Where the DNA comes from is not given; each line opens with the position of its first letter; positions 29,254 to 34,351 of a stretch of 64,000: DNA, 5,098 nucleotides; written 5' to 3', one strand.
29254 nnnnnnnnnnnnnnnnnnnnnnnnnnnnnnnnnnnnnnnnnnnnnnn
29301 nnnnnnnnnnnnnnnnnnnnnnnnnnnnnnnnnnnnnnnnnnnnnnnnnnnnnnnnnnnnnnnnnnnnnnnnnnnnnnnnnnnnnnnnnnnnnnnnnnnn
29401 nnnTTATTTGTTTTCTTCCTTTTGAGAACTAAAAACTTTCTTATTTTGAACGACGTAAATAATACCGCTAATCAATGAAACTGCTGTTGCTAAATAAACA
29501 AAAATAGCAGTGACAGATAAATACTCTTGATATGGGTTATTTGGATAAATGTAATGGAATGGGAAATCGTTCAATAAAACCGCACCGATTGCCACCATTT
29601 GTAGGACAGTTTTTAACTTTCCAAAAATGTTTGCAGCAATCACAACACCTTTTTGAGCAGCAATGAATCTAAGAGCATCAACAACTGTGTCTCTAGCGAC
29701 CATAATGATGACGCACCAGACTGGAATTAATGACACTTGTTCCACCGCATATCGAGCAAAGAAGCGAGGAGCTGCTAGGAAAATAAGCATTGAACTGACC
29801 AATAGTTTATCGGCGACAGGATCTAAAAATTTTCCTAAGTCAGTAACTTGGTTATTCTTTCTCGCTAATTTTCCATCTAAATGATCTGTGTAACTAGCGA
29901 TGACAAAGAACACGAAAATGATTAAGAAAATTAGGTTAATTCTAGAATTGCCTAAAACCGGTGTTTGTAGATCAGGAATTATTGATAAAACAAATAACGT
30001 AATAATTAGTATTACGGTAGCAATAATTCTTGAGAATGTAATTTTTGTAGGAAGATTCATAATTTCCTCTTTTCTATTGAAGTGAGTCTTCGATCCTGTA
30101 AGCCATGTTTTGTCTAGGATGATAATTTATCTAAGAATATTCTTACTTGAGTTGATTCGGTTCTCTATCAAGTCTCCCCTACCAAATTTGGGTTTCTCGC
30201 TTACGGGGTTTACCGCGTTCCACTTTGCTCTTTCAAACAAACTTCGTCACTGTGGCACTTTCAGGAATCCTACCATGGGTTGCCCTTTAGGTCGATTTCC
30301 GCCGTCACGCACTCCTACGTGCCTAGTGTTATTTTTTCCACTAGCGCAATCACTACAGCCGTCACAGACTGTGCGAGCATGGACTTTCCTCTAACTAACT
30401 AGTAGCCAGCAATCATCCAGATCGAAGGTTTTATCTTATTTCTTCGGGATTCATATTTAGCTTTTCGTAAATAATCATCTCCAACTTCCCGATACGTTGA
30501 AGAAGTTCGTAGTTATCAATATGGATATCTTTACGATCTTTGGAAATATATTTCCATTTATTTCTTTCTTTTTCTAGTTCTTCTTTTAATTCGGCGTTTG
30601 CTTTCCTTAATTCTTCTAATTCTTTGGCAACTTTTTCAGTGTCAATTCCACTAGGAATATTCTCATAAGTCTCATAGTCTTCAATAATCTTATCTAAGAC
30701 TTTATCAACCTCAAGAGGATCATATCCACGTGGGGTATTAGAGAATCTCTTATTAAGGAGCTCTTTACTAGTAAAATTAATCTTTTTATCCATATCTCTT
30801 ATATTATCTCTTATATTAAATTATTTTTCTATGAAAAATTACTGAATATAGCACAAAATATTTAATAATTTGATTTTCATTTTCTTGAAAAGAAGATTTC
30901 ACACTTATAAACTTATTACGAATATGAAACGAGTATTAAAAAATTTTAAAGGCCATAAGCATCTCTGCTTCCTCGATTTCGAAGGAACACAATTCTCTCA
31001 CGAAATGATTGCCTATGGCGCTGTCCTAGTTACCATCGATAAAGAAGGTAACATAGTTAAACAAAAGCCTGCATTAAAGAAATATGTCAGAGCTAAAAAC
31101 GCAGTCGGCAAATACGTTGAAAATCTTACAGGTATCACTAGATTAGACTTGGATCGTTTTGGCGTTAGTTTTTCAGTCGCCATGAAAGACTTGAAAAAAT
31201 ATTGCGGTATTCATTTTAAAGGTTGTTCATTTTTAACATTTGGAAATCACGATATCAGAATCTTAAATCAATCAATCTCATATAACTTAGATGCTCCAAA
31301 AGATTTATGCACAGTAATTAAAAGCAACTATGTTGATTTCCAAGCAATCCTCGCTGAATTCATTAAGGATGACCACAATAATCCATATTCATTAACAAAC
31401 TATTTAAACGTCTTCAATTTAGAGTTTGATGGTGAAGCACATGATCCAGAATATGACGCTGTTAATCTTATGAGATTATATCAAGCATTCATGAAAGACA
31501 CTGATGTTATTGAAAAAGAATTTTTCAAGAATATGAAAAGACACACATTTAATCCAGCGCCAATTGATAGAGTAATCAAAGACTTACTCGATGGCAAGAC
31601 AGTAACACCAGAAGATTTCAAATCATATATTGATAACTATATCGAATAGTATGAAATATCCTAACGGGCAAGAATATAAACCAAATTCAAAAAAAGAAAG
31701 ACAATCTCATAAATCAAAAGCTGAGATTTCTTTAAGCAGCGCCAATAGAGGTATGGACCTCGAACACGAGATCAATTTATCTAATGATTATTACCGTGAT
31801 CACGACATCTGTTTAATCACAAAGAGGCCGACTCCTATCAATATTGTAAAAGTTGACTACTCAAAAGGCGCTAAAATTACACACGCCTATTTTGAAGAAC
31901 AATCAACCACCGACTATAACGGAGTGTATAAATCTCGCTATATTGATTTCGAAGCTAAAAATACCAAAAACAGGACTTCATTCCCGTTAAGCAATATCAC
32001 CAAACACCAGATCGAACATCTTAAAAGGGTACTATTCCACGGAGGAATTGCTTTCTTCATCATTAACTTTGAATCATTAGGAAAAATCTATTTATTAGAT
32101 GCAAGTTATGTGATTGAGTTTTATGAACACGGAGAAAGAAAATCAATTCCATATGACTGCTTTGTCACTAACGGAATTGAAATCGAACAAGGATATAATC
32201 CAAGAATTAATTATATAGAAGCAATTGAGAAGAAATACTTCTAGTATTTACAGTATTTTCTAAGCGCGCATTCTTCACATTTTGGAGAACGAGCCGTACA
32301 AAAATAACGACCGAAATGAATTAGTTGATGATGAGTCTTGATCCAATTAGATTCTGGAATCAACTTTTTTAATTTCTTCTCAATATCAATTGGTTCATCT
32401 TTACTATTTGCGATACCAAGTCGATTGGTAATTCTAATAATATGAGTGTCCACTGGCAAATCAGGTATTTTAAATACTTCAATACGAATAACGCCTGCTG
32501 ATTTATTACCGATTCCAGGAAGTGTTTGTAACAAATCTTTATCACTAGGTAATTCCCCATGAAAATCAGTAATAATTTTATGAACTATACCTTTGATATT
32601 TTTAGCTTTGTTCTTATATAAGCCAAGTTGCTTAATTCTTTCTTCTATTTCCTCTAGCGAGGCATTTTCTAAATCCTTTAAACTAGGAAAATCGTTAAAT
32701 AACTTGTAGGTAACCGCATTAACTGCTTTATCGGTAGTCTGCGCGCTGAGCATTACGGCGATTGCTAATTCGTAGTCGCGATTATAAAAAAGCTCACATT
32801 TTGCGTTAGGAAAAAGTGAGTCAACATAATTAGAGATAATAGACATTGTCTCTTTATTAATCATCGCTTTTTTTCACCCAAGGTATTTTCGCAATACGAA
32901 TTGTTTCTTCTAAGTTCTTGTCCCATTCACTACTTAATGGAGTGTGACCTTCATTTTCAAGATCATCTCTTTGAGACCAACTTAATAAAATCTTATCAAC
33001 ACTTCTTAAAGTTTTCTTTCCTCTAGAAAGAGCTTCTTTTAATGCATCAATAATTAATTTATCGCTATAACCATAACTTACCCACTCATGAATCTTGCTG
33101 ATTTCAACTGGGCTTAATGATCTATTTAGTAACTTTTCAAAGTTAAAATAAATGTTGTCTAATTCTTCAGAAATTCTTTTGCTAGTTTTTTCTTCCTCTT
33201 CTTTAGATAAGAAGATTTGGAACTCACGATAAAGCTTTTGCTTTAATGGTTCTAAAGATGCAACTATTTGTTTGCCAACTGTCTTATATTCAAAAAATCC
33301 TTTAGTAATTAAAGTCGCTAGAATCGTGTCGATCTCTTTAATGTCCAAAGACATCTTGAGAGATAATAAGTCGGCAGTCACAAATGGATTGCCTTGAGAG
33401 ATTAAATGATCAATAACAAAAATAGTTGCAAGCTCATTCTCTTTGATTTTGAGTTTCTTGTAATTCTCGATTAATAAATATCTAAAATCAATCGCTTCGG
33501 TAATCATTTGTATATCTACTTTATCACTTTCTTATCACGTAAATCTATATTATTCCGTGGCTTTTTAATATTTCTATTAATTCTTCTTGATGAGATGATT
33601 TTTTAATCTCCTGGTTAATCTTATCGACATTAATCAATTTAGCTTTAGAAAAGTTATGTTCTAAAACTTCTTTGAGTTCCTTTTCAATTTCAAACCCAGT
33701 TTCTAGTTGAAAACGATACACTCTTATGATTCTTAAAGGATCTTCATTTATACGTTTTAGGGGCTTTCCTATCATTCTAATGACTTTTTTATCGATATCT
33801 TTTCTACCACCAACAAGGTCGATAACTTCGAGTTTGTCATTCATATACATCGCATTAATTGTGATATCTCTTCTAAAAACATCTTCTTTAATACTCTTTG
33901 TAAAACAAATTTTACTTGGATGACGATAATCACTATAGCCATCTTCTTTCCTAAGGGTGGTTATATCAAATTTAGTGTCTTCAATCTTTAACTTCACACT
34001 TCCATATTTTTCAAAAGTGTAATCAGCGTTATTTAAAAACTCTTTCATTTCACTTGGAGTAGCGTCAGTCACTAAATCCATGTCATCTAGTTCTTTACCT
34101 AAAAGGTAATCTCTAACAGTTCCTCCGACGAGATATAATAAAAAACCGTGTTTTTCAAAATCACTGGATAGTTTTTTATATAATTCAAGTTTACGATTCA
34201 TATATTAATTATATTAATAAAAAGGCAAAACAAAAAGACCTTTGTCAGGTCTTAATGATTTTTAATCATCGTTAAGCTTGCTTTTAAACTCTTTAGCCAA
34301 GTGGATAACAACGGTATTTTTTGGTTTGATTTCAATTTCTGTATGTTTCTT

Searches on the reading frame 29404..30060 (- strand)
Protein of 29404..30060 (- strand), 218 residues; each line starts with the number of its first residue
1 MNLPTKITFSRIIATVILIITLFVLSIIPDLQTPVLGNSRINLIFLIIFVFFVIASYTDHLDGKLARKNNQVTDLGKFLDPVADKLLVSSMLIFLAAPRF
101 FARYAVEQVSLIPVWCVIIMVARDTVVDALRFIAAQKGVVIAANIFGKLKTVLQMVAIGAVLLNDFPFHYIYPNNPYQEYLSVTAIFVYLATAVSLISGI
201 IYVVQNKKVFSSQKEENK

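Call 20: search_protein_families(library=pfam, proteins=[window:29404-30060:-], max_evalue=0.0001)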
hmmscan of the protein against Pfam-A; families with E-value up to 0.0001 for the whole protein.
window:29404-30060:- (218 aa): 1 family
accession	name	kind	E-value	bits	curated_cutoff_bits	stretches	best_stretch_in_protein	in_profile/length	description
PF01066.26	CDP-OH_P_transf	-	1.5e-36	126.5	22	1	1-192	1-147/152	CDP-alcohol phosphatidyltransferase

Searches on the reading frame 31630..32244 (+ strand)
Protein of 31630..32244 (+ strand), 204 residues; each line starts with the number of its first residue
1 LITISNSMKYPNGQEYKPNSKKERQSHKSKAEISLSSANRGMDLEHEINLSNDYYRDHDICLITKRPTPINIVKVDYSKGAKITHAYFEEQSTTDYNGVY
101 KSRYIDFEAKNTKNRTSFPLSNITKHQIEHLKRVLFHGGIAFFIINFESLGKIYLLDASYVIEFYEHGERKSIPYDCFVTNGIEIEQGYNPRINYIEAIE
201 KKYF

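Call 20: search_protein_families(library=pfam, proteins=[window:31630-32244:+], max_evalue=0.0001)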
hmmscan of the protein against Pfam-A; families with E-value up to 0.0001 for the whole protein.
window:31630-32244:+ (204 aa): 1 family
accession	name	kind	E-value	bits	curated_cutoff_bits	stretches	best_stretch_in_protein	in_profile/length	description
PF03838.20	RecU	-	4.5e-59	199.5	25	1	40-199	1-161/162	Recombination protein U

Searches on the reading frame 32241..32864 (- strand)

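Call 20: search_protein_families(library=pfam, proteins=[window:32241-32864:-], max_evalue=0.0001)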
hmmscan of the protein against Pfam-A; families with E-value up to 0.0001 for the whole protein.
window:32241-32864:- (207 aa): 2 families
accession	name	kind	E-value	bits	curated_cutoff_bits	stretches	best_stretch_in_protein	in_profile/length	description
PF00730.31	HhH-GPD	-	2.5e-25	89.4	26.2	1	35-170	1-107/108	HhH-GPD superfamily base excision DNA repair protein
PF10576.14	EndIII_4Fe-2S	-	7e-06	26.6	20.5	1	189-205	1-17/17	Iron-sulfur binding domain of endonuclease III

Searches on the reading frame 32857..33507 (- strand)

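Call 20: search_protein_families(library=pfam, proteins=[window:32857-33507:-], max_evalue=0.0001)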
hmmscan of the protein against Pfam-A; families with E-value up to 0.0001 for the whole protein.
window:32857-33507:- (216 aa): 2 families
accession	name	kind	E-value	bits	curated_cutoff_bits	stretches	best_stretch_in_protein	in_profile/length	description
PF07261.16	DnaB_2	-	8.5e-15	54.7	22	1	121-180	2-62/74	Replication initiation and membrane attachment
PF21984.2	DnaD_N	-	9.3e-14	51.9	27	1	11-97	4-95/101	DnaD N-terminal domain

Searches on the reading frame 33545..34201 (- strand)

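Call 20: search_protein_families(library=pfam, proteins=[window:33545-34201:-], max_evalue=0.0001)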
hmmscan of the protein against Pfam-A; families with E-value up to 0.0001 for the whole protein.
window:33545-34201:- (218 aa): 1 family
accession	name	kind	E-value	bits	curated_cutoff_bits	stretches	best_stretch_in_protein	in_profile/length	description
PF01743.26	PolyA_pol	-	3.3e-36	124.9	23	1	22-142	1-126/126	Poly A polymerase head domain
